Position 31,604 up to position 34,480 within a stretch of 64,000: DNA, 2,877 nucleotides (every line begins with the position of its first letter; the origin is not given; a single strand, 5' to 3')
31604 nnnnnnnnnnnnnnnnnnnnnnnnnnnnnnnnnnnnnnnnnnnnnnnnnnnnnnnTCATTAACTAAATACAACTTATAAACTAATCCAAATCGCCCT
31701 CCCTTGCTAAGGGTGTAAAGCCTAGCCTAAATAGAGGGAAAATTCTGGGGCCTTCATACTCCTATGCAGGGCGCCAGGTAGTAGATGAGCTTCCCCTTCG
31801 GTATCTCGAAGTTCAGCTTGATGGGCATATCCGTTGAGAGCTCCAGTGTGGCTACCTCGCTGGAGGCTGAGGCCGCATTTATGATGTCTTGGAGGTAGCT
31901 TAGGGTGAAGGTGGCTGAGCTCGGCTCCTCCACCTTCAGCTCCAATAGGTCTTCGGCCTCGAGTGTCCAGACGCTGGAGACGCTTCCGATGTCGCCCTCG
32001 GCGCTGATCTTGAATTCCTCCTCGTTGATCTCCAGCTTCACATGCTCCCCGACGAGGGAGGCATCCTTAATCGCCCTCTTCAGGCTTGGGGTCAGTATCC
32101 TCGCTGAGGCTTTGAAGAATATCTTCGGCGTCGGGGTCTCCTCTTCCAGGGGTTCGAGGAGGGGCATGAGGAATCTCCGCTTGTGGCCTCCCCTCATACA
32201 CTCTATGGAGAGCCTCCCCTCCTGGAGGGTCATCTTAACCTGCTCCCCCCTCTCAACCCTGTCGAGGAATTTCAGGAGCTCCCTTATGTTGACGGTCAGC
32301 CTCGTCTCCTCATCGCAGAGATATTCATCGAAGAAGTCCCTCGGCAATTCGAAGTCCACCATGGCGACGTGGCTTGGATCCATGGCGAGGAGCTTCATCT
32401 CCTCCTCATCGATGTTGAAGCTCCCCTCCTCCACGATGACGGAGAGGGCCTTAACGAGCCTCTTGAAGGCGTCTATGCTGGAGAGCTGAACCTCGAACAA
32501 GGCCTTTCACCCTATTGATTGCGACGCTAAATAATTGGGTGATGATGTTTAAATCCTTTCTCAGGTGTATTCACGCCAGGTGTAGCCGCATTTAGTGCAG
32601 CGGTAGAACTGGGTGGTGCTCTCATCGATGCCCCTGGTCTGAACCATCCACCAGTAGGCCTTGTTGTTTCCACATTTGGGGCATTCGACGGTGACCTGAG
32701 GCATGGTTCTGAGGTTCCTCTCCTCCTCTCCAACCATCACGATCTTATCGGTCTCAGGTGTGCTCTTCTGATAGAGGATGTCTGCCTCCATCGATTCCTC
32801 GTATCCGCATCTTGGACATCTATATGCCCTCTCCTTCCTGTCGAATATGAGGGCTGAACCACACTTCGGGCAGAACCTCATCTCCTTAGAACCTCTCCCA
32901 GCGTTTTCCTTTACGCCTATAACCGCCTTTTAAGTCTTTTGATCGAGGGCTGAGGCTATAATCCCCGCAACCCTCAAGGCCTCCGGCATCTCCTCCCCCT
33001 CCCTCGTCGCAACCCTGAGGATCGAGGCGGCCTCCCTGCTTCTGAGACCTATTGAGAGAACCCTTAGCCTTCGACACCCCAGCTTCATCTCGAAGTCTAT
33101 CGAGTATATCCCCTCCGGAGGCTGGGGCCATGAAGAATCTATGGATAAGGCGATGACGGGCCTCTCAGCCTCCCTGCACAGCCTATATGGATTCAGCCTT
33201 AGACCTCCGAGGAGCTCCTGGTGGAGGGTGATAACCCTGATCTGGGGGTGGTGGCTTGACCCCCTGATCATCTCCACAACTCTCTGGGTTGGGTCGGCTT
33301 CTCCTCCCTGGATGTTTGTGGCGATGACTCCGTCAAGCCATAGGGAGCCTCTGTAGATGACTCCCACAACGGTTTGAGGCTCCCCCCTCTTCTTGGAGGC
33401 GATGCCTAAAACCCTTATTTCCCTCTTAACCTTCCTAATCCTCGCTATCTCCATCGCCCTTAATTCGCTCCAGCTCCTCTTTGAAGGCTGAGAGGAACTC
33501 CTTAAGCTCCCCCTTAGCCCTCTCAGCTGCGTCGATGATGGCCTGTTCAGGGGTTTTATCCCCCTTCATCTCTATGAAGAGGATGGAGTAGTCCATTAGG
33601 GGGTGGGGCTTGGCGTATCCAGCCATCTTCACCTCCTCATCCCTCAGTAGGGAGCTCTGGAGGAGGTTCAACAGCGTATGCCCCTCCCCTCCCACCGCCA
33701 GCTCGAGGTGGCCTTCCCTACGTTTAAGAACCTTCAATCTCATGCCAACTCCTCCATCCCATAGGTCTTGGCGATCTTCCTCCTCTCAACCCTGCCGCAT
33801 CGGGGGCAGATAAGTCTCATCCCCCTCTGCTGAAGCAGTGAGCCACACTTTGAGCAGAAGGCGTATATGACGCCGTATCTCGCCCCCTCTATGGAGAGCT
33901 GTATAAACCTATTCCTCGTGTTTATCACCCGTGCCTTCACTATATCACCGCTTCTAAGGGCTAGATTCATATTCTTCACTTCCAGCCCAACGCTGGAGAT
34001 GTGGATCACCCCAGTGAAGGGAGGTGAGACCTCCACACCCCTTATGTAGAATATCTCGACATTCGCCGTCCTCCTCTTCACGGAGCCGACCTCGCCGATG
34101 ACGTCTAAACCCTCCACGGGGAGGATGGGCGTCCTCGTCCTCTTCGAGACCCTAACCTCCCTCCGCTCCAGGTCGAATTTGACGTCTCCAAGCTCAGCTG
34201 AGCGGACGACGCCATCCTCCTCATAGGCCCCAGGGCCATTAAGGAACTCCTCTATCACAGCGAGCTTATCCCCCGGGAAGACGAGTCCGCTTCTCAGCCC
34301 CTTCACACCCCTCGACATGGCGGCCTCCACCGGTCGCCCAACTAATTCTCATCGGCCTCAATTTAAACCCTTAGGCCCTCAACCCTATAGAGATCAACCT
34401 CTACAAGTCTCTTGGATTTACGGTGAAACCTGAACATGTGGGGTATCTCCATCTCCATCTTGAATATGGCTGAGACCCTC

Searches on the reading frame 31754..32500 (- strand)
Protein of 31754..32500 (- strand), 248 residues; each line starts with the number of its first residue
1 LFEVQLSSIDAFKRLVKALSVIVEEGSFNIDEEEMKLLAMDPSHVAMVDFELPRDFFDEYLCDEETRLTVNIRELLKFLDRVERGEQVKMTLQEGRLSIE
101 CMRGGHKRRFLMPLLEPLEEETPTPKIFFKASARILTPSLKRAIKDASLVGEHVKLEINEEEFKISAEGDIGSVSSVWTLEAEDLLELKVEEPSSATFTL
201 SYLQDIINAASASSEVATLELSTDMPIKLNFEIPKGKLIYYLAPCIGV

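Call 3: search_protein_families(library=pfam, proteins=[window:31754-32500:-])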
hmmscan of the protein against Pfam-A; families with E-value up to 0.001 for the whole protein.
window:31754-32500:- (248 aa): 6 families
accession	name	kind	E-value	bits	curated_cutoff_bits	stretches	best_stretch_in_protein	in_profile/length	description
PF00705.23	PCNA_N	-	9e-18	64.7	20.3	1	1-95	1-95/127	Proliferating cell nuclear antigen, N-terminal domain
PF02747.20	PCNA_C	-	1.6e-16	61.1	23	1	134-244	12-126/128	Proliferating cell nuclear antigen, C-terminal domain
PF04139.18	Rad9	-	3.8e-07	30.3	25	1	12-87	1-77/253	Rad9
PF02144.21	Rad1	-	2.6e-05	23.9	24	0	2-216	2-241/257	Repair protein Rad1/Rec1/Rad17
PF02768.20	DNA_pol3_beta_3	-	3.8e-05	23.9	27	0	133-229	12-105/121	DNA polymerase III beta subunit, C-terminal domain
PF04005.17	Hus1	-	0.00048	19.8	27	0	2-95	3-102/288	Hus1-like protein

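Call 16: find_related_loci(query=window:31754-32500:-, collection=genome_contigs, flank=10000)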
Query window:31754-32500:- (248 aa) in genome_contigs; peptide patterns used: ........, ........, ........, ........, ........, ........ (x = any residue, [..] = any of these).
90 stretches matched a pattern; 7 encode a relative of the query (tblastn E <= 1e-3); 7 distinct loci.
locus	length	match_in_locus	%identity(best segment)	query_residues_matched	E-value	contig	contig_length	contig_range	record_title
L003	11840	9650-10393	94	1-248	2e-159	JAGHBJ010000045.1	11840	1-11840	MAG: Candidatus Bathyarchaeota archaeon isolate AUK253 PB_MBMC_207_c_000000000128, whole genome shotgun sequence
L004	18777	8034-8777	94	1-248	1e-158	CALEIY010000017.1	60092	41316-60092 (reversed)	MAG TPA_asm: Candidatus Bathyarchaeota archaeon isolate SRR6823441_bin.104_CONCOCT_v1.1_MAG genome assembly, contig: ERZ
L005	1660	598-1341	92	1-248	5e-170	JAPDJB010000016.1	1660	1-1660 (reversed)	MAG: Candidatus Bathyarchaeota archaeon isolate S8B1_HD70 c_000000014679, whole genome shotgun sequence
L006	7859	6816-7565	69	1-248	4e-118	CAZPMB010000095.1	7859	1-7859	MAG TPA_asm: uncultured Candidatus Bathyarchaeia archaeon isolate binchicken_co383_203 genome assembly, contig: NODE_364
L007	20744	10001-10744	49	1-246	3e-72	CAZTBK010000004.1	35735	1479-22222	MAG TPA_asm: uncultured Candidatus Bathyarchaeia archaeon isolate binchicken_co349_95 genome assembly, contig: NODE_185_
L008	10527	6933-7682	49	1-248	1e-67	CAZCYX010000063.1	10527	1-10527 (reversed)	MAG TPA_asm: uncultured Candidatus Bathyarchaeia archaeon isolate binchicken_co187_15 genome assembly, contig: NODE_806_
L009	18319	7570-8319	48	1-248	5e-68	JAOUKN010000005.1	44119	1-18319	MAG: Candidatus Bathyarchaeota archaeon isolate 8_1_Jan_SF_Bin48 8_1_Jan_SF_Bin48_scaffold_320_c1, whole genome shotgun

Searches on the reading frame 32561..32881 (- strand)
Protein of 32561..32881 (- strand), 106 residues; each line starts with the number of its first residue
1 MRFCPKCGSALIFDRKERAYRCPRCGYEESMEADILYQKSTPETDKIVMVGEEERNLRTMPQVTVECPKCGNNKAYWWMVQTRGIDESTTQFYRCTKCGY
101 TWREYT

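Call 3: search_protein_families(library=pfam, proteins=[window:32561-32881:-])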
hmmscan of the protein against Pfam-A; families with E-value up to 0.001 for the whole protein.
window:32561-32881:- (106 aa): 19 families
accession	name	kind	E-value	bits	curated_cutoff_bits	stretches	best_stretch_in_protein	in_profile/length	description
PF01096.23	Zn_ribbon_TFIIS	-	7.3e-21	74.2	21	1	66-103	2-39/39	Transcription factor S-II (TFIIS)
PF08271.17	Zn_Ribbon_TF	-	4e-09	36.3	29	1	3-28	2-28/43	TFIIB zinc-binding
PF02150.21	Zn_ribbon_RPB9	-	6.1e-08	32.9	25.2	1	1-30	1-32/36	RNA polymerases M/15 Kd subunit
PF07282.18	Cas12f1-like_TNB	-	1.6e-07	31.8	26.3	0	4-29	31-50/60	Cas12f1-like, TNB domain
PF09297.16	Zn_ribbon_NUD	-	1.9e-07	31.1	24.8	1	2-28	4-30/32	NADH pyrophosphatase zinc ribbon domain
PF13240.11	Zn_Ribbon_1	-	1.9e-06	27.9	25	0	2-11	14-23/23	zinc-ribbon domain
PF12773.13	DZR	-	2.8e-06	27.8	27.3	1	2-33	13-38/45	Double zinc ribbon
PF12760.12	Zn_ribbon_IS1595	-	7.2e-06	26.3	25.4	0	4-27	21-45/46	Transposase zinc-ribbon domain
PF23783.1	Zn_ribbon_TiaS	-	1e-05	25.6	27.3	0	3-30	3-30/41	TiaS C-terminal zinc ribbon domain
PF13248.11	Zn_ribbon_3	-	1.1e-05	25.1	27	0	64-73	2-11/26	zinc-ribbon domain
PF09723.15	Zn_ribbon_8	-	4.2e-05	23.9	34.4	0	62-74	25-36/41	Zinc ribbon domain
PF19134.6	DUF5817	-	8e-05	23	31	0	4-31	6-33/57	Domain of unknown function (DUF5817)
PF13824.12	zf-Mss51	-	8.7e-05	23.1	27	0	4-27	2-22/55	Zinc-finger of mitochondrial splicing suppressor 51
PF24452.1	DUF7568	-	0.0001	23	27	0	56-101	67-110/121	Family of unknown function (DUF7568)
PF23165.1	zf-C2H2_FBX41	-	0.00027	20.8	24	0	19-26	2-9/30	F-box only protein 41 C2H2 zinc finger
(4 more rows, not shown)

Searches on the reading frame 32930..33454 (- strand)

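Call 3: search_protein_families(library=pfam, proteins=[window:32930-33454:-])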
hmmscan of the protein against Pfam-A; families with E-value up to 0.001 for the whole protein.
window:32930-33454:- (174 aa): 1 family
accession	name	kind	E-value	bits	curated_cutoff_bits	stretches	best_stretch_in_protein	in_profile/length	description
PF01949.23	Endo_dU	-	5.5e-19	68.7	32.7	2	12-104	2-99/182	Endonuclease dU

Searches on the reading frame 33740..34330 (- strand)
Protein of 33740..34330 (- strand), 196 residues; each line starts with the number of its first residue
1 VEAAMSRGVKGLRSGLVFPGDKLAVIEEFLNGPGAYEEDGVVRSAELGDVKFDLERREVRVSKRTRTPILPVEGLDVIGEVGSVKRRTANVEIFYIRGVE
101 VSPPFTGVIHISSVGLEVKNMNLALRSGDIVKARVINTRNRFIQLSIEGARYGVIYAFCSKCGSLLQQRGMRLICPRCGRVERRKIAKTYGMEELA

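Call 3: search_protein_families(library=pfam, proteins=[window:33740-34330:-])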
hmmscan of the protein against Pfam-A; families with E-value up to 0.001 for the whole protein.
window:33740-34330:- (196 aa): 1 family
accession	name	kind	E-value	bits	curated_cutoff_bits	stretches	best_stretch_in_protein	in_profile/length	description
PF14382.12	ECR1_N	-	3.1e-09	36.9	27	1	16-51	1-36/38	Exosome complex exonuclease RRP4 N-terminal region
